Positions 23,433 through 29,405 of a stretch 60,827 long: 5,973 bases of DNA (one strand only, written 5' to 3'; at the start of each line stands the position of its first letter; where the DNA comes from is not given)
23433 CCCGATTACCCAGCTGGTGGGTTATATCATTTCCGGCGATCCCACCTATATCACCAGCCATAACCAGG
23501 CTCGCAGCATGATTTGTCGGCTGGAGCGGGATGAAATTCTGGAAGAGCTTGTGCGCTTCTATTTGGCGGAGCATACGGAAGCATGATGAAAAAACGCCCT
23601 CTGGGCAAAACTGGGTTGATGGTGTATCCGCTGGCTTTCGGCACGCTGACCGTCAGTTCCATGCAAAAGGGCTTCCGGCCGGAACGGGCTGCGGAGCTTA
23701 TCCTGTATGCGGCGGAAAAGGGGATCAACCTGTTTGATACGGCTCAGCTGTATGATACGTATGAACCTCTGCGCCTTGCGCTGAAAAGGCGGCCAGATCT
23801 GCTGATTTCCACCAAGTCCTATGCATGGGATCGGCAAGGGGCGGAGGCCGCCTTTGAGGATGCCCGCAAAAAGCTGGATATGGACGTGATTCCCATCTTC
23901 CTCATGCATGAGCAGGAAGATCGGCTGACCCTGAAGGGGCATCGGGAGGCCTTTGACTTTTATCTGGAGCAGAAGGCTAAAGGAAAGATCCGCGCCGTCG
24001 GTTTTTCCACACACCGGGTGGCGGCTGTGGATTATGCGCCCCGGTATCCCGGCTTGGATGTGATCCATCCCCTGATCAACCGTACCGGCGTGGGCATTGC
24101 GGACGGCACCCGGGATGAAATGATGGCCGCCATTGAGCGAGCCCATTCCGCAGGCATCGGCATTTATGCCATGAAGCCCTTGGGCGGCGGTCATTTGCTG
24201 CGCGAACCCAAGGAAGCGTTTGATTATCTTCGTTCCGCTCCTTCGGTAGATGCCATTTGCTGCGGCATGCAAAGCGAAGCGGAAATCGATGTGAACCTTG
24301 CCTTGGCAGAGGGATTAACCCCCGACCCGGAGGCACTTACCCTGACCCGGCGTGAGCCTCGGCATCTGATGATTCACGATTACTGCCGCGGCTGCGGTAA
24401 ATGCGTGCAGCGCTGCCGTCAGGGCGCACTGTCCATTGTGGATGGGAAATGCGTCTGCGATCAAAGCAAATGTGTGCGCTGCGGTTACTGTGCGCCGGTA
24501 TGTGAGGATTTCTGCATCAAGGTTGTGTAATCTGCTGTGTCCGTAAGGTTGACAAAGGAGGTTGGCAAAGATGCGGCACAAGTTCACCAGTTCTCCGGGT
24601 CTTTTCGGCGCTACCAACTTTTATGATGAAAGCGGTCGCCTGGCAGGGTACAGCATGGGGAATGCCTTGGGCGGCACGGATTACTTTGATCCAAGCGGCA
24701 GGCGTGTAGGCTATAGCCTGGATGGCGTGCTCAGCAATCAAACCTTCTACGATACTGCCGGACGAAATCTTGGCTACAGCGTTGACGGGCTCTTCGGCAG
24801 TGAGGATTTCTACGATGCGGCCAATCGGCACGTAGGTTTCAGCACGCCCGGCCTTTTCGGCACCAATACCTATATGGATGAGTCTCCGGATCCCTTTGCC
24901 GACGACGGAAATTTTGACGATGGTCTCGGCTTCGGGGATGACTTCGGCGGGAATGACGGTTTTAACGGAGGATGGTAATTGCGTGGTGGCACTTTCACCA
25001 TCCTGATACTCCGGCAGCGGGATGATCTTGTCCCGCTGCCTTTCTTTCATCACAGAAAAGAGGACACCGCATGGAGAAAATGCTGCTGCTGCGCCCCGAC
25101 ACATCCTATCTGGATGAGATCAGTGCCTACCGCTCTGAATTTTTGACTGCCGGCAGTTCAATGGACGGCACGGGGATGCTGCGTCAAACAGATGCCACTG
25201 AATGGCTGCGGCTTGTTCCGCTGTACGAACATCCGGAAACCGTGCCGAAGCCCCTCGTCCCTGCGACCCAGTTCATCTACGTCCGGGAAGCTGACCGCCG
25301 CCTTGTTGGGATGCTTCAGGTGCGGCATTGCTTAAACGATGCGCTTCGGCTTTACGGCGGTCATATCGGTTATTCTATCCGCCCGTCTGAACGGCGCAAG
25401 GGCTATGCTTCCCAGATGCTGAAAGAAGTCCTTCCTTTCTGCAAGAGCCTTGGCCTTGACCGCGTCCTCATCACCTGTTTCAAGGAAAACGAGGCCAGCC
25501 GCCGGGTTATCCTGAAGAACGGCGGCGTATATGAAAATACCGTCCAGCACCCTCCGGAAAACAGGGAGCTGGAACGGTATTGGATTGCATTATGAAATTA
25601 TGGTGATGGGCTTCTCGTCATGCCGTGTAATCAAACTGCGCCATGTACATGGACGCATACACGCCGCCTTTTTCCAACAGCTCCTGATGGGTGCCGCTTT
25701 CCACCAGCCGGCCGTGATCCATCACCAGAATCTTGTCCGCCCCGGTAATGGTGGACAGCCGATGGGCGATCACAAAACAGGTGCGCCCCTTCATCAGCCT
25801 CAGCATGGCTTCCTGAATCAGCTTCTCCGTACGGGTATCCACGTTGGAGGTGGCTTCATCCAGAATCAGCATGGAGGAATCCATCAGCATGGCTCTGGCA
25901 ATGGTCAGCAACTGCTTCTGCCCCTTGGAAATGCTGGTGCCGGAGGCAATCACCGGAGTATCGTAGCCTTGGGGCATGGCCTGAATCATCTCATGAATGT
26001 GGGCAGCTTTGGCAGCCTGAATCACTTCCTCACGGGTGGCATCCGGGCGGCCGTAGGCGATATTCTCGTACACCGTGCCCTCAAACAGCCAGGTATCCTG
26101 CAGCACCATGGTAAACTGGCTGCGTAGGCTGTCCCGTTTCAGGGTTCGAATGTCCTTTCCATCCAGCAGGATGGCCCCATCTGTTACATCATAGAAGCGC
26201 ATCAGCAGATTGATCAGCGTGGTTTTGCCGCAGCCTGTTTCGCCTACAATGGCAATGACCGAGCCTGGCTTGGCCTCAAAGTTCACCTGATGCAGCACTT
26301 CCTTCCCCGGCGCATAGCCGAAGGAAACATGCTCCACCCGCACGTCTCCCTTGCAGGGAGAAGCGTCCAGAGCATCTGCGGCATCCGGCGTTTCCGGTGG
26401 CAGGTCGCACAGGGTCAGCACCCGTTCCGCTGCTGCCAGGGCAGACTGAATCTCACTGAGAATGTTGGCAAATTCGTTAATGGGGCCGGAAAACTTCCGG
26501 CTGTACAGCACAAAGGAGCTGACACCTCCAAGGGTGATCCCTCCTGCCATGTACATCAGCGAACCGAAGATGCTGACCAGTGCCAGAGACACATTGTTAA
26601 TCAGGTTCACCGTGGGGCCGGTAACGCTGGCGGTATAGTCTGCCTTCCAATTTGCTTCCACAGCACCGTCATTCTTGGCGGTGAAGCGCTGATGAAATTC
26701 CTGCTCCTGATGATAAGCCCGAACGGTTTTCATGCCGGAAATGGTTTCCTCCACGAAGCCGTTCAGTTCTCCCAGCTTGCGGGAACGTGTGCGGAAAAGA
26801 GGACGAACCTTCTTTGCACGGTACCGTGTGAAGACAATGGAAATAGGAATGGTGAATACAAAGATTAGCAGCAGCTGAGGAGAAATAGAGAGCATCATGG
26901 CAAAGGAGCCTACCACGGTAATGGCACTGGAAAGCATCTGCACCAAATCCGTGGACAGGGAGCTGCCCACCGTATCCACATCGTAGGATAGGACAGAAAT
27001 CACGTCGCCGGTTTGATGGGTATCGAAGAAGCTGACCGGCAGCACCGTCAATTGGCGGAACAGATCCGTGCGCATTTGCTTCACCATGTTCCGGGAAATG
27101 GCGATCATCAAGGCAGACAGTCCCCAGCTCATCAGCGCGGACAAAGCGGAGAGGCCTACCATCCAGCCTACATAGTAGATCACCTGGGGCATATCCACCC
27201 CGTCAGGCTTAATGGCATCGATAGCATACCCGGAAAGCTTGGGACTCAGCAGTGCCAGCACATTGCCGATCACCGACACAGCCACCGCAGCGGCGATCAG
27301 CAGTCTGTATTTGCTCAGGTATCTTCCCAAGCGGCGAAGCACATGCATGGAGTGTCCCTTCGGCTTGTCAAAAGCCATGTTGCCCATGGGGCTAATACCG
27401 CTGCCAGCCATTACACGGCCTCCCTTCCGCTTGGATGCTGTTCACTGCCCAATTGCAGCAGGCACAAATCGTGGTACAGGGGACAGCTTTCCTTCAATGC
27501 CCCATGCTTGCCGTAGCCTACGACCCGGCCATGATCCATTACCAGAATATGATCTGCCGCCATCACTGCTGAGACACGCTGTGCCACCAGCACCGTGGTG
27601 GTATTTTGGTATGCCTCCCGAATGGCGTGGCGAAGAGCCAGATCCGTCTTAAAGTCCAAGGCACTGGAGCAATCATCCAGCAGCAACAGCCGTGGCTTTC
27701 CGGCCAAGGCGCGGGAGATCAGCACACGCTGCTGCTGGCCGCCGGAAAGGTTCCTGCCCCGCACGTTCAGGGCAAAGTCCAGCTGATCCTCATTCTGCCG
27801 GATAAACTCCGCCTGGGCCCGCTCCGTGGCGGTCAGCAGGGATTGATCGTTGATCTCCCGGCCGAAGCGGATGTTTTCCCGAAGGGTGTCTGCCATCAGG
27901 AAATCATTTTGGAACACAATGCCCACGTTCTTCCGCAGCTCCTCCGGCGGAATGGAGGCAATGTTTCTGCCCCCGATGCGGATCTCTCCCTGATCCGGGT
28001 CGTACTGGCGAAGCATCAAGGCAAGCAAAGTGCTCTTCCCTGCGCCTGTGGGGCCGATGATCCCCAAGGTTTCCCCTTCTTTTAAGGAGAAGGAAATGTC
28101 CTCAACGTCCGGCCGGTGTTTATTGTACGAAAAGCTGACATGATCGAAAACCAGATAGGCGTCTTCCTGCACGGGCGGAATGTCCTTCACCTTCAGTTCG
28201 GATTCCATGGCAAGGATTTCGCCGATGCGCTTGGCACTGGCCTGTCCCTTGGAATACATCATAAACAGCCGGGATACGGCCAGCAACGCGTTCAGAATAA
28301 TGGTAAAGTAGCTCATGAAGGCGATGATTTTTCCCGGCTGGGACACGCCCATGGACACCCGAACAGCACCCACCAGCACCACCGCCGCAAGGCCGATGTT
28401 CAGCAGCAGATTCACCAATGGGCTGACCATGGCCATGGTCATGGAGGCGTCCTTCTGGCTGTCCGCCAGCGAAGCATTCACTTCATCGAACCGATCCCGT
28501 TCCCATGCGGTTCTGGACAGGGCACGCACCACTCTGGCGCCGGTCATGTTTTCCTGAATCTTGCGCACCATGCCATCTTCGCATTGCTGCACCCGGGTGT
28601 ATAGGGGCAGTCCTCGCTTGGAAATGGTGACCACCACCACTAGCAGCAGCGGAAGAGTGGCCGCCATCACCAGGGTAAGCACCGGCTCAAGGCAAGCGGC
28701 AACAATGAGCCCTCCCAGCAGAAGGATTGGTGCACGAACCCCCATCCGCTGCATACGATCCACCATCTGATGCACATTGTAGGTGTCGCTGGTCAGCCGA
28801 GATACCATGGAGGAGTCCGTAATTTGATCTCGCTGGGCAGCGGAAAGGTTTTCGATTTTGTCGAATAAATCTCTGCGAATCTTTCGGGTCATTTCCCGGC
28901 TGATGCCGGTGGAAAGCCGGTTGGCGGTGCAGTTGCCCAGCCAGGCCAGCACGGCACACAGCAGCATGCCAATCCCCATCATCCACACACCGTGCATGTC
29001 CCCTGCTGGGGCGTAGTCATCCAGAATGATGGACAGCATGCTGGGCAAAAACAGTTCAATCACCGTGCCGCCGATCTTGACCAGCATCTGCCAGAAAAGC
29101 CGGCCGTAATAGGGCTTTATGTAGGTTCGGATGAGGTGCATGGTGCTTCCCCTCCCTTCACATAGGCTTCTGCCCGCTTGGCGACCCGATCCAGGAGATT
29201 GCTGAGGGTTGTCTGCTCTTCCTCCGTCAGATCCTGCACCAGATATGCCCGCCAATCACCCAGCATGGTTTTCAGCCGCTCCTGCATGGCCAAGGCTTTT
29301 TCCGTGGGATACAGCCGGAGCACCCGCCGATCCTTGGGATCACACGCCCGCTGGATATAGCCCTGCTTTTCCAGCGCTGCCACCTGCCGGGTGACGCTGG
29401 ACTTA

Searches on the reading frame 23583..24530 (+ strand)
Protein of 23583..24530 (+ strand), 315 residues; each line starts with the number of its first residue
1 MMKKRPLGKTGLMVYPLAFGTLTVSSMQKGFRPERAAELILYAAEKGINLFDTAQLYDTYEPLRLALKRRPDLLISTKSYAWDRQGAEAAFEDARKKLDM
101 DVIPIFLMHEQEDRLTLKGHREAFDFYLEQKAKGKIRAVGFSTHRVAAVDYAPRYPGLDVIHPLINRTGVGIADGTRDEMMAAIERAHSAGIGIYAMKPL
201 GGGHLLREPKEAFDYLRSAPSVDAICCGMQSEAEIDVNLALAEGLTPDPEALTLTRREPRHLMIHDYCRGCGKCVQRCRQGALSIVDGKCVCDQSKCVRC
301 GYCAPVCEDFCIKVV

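Call 70: search_protein_families(library=pfam, proteins=[window:23583-24530:+], max_evalue=0.00001)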
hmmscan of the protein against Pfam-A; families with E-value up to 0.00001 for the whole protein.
window:23583-24530:+ (315 aa): 2 families
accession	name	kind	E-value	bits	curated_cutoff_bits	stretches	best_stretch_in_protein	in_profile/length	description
PF00248.27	Aldo_ket_red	-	2.2e-21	76.6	24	1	17-212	2-204/291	Aldo/keto reductase family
PF00037.32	Fer4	-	9.8e-08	32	21.1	0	265-283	5-23/24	4Fe-4S binding domain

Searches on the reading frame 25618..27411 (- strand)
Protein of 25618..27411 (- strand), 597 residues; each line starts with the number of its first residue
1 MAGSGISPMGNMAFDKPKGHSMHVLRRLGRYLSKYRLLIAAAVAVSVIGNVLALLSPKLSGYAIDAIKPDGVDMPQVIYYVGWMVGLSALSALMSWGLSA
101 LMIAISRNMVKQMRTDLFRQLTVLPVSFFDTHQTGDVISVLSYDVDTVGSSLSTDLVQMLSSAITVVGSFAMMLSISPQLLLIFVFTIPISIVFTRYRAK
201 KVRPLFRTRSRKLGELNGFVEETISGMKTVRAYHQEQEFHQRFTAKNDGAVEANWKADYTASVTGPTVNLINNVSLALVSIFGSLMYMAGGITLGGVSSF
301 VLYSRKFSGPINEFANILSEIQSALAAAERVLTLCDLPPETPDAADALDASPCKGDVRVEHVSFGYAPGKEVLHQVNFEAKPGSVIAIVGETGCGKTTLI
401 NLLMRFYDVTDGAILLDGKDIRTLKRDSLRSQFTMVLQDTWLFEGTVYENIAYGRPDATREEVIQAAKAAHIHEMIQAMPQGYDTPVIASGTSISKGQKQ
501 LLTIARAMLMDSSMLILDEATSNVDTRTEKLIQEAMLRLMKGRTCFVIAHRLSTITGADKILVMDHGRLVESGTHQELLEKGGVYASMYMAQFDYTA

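Call 70: search_protein_families(library=pfam, proteins=[window:25618-27411:-], max_evalue=0.00001)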
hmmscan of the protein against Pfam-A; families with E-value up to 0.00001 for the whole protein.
window:25618-27411:- (597 aa): 2 families
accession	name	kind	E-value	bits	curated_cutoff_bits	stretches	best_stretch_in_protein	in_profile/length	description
PF00664.28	ABC_membrane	-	1.7e-55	189.1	28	1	41-310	3-273/274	ABC transporter transmembrane region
PF00005.33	ABC_tran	-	6e-32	111.6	25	1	373-522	1-137/137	ABC transporter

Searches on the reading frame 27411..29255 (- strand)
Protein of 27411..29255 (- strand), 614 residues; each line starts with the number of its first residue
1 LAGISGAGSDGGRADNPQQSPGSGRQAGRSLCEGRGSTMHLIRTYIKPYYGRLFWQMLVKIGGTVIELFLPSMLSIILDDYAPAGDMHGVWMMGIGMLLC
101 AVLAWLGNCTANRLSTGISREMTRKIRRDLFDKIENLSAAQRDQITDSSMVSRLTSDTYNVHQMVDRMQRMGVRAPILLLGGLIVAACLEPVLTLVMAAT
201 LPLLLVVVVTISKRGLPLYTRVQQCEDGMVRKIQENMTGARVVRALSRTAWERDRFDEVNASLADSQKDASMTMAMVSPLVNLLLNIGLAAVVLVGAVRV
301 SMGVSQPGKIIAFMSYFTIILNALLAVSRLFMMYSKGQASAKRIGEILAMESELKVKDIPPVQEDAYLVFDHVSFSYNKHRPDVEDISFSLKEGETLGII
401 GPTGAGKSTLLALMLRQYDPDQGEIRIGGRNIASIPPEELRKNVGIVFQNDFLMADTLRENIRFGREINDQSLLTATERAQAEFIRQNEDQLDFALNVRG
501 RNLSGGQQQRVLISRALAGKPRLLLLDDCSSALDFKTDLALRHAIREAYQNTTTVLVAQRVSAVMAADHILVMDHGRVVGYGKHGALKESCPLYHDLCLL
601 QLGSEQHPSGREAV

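Call 70: search_protein_families(library=pfam, proteins=[window:27411-29255:-], max_evalue=0.00001)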
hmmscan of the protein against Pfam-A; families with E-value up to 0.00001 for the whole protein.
window:27411-29255:- (614 aa): 2 families
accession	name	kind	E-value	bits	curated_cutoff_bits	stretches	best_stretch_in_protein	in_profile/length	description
PF00664.28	ABC_membrane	-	1.2e-38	133.8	28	1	56-324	4-274/274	ABC transporter transmembrane region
PF00005.33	ABC_tran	-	4.4e-33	115.2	25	1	385-529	2-135/137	ABC transporter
